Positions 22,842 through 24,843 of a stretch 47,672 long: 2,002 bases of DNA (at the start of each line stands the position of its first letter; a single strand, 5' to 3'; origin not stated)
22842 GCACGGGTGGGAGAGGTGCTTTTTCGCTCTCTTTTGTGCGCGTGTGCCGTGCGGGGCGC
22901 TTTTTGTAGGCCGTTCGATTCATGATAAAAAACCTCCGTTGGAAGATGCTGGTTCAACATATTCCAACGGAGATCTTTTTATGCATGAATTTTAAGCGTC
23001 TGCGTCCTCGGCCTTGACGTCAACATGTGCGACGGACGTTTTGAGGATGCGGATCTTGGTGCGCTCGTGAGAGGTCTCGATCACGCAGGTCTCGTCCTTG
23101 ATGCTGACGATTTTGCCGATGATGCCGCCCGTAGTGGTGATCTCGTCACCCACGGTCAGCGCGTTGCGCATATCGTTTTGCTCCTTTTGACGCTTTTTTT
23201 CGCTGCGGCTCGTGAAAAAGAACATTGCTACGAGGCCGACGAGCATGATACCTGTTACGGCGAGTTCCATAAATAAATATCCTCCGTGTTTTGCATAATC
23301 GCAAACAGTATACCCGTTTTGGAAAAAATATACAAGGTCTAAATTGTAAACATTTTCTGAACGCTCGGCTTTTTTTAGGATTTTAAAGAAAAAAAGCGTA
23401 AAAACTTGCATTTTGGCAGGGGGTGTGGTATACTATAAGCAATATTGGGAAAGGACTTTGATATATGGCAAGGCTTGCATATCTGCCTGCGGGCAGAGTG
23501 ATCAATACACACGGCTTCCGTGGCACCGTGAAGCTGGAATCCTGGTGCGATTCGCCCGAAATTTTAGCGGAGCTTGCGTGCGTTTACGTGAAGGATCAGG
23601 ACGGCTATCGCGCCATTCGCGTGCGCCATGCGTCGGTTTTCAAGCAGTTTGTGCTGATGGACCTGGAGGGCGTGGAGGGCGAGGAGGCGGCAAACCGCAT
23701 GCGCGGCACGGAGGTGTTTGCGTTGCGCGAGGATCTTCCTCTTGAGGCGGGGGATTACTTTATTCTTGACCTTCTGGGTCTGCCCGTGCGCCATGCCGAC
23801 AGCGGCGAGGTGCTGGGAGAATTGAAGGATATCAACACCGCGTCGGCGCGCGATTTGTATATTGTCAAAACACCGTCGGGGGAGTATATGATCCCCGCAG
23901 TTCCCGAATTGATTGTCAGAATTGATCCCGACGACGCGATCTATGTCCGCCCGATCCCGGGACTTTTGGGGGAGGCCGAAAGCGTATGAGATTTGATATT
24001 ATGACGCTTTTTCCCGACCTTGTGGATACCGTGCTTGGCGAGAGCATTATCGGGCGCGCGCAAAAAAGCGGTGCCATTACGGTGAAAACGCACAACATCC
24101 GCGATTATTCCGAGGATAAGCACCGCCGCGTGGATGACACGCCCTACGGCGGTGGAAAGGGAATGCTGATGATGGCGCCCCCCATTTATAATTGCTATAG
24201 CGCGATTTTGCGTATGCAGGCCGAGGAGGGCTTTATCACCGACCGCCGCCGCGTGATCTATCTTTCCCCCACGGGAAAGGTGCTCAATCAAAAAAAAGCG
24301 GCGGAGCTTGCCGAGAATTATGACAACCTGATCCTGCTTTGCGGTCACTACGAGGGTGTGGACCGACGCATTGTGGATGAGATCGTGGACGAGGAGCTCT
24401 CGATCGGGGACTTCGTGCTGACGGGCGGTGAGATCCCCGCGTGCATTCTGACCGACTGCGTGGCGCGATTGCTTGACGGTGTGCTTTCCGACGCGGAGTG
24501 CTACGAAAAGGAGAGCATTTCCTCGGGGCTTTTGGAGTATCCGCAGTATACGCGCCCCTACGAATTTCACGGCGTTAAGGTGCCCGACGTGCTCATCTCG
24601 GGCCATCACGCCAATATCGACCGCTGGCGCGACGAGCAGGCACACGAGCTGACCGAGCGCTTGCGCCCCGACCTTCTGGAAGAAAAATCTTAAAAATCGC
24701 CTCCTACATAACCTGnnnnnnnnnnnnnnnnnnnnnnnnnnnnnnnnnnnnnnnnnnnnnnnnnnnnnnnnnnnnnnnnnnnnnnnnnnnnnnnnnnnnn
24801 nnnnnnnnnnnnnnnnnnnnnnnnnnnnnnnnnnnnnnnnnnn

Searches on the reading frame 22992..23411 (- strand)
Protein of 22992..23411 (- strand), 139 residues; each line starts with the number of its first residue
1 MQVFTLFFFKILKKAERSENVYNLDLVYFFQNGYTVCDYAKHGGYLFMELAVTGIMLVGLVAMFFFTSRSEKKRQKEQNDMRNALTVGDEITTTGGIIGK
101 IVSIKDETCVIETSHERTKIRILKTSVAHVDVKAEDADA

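Call 31: search_protein_families(library=pfam, proteins=[window:22992-23411:-], max_evalue=0.00001)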
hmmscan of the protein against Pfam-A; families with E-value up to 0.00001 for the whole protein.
window:22992-23411:- (139 aa): 1 family
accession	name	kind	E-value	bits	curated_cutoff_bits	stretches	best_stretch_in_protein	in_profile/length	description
PF02699.20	YajC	-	4.3e-23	81.4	28.2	1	55-128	5-77/78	Preprotein translocase subunit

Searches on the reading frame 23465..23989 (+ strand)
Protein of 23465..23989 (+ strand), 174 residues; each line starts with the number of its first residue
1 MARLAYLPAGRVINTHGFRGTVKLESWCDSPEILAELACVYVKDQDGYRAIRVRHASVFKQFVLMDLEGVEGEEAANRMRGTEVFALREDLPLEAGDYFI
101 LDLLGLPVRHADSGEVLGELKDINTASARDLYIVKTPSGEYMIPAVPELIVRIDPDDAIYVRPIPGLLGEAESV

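Call 31: search_protein_families(library=pfam, proteins=[window:23465-23989:+], max_evalue=0.00001)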
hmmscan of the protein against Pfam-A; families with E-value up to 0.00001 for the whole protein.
window:23465-23989:+ (174 aa): 2 families
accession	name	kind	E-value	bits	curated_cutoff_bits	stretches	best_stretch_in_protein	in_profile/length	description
PF01782.24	RimM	-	4.5e-16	59.3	23.5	1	10-90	3-84/84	RimM N-terminal domain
PF24986.1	PRC_RimM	-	2.8e-09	37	27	1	102-155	3-56/69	RimM PRC barrel domain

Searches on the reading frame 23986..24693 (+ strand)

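Call 31: search_protein_families(library=pfam, proteins=[window:23986-24693:+], max_evalue=0.00001)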
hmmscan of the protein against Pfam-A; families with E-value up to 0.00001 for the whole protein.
window:23986-24693:+ (235 aa): 1 family
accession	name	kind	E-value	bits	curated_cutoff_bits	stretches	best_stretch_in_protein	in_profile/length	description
PF01746.26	tRNA_m1G_MT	-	1.2e-54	185.5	27.3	1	23-227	2-194/195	tRNA (Guanine-1)-methyltransferase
